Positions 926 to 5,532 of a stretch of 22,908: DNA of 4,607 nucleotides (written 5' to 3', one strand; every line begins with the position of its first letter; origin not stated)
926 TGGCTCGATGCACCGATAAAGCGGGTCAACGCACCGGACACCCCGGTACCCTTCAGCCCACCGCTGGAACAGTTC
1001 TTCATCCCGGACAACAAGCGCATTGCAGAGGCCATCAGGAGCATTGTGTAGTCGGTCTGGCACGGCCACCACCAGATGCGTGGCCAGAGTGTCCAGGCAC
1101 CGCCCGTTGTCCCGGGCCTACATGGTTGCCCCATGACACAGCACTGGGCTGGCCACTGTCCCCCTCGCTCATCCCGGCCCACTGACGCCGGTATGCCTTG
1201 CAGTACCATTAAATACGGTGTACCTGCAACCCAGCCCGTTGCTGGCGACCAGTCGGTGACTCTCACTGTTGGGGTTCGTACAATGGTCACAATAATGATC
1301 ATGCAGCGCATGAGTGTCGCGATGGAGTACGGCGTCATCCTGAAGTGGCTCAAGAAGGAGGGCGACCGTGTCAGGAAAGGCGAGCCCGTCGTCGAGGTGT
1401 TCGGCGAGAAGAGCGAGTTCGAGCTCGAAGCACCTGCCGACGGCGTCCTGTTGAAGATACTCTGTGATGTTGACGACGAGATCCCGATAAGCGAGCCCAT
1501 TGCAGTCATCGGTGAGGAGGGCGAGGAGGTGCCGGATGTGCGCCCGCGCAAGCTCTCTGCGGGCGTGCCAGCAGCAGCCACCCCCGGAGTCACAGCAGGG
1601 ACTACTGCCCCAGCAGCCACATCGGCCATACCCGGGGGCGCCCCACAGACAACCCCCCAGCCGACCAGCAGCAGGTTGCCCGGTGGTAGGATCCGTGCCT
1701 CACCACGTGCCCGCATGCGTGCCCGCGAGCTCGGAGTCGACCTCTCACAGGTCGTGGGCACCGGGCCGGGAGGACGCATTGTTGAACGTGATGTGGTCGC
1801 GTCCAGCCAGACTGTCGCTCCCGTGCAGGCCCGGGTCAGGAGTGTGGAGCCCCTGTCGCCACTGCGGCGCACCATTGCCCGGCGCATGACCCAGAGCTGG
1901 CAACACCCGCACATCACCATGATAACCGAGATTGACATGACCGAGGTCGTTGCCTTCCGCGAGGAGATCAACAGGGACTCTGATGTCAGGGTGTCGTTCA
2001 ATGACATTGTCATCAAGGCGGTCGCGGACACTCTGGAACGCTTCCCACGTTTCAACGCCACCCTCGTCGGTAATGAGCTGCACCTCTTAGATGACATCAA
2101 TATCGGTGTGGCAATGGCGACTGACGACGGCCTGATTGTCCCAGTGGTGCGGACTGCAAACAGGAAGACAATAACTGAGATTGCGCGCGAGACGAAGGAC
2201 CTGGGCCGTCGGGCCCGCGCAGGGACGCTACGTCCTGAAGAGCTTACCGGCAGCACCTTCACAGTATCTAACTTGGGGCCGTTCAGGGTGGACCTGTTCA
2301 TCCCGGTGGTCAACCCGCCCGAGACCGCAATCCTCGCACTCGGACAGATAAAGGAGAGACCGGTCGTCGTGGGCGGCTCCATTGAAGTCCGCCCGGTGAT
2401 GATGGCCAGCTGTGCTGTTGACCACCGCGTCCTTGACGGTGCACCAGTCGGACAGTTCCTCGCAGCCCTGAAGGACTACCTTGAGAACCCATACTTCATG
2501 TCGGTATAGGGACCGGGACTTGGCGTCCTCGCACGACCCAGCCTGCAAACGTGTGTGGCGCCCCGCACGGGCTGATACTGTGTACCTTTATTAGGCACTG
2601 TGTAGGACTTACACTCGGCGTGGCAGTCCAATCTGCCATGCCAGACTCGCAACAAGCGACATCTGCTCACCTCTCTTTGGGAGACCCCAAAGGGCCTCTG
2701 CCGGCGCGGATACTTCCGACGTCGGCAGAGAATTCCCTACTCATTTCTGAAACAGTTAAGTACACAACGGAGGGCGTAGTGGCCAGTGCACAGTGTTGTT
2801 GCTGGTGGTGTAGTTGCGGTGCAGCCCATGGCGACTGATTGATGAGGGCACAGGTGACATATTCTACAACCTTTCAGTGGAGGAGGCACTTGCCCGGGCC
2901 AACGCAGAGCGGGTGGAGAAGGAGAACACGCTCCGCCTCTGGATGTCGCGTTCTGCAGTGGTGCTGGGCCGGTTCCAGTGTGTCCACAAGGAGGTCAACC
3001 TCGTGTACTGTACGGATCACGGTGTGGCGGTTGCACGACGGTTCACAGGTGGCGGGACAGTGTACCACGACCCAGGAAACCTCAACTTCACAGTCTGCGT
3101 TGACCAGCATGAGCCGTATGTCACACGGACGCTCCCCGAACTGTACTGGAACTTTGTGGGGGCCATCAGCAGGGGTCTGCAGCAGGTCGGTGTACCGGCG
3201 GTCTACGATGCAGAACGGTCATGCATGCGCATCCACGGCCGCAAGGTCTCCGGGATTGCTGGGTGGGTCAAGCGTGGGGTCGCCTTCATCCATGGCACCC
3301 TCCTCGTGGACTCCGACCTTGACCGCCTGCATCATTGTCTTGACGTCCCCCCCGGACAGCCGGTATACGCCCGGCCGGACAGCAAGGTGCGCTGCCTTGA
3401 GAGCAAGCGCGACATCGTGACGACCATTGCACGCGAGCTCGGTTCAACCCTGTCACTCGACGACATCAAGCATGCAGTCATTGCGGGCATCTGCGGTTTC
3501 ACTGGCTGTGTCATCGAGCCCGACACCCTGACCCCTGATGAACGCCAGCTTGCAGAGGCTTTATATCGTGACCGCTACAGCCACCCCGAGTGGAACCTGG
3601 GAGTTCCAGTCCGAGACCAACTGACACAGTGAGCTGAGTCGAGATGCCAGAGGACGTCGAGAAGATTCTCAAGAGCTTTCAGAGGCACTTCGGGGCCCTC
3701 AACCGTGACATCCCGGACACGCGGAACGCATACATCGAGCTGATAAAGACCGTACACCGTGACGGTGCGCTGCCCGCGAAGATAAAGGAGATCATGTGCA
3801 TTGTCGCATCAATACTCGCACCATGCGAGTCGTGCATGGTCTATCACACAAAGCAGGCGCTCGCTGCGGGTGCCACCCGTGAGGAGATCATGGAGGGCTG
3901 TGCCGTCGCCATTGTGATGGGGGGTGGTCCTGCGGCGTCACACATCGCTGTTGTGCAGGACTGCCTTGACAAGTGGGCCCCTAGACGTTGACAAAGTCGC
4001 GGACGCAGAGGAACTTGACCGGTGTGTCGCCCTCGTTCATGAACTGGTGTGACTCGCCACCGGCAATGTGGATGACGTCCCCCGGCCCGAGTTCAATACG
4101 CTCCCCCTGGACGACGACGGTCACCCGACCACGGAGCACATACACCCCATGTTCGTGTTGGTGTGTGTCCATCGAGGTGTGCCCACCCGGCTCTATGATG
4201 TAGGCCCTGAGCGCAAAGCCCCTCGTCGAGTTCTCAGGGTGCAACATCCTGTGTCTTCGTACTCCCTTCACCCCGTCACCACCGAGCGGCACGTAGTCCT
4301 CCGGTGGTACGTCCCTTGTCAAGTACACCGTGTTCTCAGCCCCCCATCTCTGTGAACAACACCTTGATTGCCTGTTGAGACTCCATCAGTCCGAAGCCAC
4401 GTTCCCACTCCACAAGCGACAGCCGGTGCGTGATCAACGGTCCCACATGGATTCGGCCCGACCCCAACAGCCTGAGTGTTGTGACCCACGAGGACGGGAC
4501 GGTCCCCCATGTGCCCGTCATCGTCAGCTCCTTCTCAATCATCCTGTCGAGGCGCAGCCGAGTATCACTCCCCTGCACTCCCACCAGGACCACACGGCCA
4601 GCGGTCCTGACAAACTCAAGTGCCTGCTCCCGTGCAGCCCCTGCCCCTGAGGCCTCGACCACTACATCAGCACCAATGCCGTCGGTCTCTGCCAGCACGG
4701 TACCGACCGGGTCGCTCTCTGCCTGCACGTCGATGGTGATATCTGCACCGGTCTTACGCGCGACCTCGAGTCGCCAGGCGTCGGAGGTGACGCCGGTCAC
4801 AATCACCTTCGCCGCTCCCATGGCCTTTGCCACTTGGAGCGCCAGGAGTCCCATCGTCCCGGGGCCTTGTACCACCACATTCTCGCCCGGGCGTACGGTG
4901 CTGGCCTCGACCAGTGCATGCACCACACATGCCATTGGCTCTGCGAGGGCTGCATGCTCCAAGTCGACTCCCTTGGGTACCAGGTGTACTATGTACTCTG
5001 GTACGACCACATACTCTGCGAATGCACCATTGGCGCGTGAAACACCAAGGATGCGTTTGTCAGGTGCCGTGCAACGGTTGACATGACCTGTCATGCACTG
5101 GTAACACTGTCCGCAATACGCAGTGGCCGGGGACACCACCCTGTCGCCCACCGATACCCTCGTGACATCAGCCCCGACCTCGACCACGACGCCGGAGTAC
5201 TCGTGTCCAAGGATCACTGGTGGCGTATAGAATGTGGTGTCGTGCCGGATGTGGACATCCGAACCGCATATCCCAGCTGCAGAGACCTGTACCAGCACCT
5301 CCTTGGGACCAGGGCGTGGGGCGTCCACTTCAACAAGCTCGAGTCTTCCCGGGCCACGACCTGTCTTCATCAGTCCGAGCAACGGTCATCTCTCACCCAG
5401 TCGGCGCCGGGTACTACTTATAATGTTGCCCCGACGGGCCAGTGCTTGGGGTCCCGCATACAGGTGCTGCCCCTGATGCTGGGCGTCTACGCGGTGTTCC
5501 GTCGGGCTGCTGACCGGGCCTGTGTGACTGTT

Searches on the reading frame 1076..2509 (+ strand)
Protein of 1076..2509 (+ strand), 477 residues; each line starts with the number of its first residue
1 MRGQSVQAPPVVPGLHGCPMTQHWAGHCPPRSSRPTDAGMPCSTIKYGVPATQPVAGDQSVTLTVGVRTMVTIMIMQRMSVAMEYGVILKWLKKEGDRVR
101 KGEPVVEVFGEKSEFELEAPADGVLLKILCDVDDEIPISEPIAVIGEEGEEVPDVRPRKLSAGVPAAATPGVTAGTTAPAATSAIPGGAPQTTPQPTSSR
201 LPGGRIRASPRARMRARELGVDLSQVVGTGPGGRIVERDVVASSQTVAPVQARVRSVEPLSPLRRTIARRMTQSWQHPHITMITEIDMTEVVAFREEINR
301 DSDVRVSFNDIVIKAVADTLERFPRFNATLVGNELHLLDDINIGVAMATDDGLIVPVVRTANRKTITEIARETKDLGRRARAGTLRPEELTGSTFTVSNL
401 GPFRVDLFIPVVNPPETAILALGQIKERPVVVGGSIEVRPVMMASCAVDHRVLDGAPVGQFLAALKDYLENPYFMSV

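Call 23: search_protein_families(library=pfam, proteins=[window:1076-2509:+], max_evalue=0.001)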
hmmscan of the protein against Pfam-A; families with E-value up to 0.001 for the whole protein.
window:1076-2509:+ (477 aa): 3 families
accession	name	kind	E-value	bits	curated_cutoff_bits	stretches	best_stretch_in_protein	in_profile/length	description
PF00198.28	2-oxoacid_dh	-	7.3e-82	274.7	23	1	257-475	6-230/232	2-oxoacid dehydrogenases acyltransferase (catalytic domain)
PF02817.22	E3_binding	-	5.2e-16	59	23.7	1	206-240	1-35/36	e3 binding domain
PF00364.28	Biotin_lipoyl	-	7.6e-14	51.7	22.1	1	79-145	8-73/73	Biotin-requiring enzyme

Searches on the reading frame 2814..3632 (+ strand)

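Call 23: search_protein_families(library=pfam, proteins=[window:2814-3632:+], max_evalue=0.001)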
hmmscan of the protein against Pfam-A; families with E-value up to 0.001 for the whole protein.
window:2814-3632:+ (272 aa): 2 families
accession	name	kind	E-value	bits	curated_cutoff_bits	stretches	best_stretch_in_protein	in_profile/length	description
PF21948.1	LplA-B_cat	-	8.5e-46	156.9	27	1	15-226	1-199/200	Lipoyl protein ligase A/B catalytic domain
PF03099.24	BPL_LplA_LipB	-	9.7e-05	22.7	21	1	60-167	15-132/133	Biotin/lipoate A/B protein ligase family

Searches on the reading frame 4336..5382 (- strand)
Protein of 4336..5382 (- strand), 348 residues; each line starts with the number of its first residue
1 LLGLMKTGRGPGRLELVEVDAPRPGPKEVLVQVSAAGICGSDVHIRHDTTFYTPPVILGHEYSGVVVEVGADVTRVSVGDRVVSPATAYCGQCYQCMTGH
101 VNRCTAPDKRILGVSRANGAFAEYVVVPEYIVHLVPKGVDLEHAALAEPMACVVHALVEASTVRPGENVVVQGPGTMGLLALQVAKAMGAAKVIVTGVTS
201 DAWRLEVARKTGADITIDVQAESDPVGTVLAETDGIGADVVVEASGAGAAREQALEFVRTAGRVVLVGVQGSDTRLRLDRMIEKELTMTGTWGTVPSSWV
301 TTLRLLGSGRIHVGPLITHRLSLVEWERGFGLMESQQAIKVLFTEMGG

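Call 23: search_protein_families(library=pfam, proteins=[window:4336-5382:-], max_evalue=0.001)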
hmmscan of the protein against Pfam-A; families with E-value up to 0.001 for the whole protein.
window:4336-5382:- (348 aa): 4 families
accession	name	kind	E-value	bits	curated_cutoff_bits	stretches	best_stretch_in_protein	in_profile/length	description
PF08240.17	ADH_N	-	2.2e-32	111.8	23.5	1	25-136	1-103/104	Alcohol dehydrogenase GroES-like domain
PF00107.32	ADH_zinc_N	-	4.3e-29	101.5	31.8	1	177-306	2-127/129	Zinc-binding dehydrogenase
PF16912.11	Glu_dehyd_C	-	8.3e-10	38.9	34.9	1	143-330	3-198/211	Glucose dehydrogenase C-terminus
PF13602.12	ADH_zinc_N_2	-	1.4e-05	26.5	27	1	212-338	2-128/134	Zinc-binding dehydrogenase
